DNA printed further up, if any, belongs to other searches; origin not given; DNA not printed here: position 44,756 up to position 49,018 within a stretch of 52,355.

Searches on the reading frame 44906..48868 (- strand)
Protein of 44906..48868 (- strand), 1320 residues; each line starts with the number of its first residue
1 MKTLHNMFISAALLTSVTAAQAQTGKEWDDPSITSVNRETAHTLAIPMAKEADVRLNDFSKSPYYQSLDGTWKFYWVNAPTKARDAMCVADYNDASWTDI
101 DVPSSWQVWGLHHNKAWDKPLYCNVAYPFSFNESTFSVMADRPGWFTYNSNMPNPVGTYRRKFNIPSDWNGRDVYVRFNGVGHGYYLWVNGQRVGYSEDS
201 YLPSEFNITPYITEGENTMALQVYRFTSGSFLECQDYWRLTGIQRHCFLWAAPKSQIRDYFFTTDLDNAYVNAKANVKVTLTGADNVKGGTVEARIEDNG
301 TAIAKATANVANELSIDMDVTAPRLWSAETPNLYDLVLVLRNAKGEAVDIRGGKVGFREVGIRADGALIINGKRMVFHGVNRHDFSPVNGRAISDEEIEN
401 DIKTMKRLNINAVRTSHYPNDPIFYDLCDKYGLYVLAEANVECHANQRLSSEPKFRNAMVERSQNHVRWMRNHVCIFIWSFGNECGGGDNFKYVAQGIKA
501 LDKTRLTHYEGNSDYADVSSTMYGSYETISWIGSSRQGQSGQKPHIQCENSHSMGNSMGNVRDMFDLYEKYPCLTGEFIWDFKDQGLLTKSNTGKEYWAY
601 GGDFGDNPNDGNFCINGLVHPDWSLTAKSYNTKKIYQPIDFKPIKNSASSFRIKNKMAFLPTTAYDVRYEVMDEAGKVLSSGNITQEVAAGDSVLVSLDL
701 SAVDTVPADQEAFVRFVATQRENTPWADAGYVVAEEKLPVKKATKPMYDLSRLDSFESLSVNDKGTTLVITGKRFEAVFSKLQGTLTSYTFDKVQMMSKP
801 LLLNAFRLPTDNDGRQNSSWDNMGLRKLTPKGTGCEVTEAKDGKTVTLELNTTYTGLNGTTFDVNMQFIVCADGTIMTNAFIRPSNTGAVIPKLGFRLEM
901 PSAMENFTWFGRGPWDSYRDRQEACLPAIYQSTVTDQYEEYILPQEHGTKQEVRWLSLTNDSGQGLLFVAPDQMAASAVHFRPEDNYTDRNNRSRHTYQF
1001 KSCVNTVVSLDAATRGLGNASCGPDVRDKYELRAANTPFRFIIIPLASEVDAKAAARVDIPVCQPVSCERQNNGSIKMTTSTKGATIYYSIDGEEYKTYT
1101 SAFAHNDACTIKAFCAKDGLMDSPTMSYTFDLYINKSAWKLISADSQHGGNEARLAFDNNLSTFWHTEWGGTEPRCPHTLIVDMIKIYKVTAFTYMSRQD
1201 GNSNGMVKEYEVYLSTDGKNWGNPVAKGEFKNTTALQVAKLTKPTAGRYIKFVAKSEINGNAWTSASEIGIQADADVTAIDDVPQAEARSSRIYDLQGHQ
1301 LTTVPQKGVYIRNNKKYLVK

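Call 104: search_protein_families(library=padloc, proteins=[window:44906-48868:-], max_evalue=0.00001)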
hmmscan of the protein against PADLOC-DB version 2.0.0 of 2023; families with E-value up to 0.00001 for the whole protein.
window:44906-48868:- (1320 aa): 1 family
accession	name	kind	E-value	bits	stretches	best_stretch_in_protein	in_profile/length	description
PDLC01990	CARF_m8--CARF_Beta-galactosidase_LolE_TM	-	2.7e-12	42.8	1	326-485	313-474/1791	-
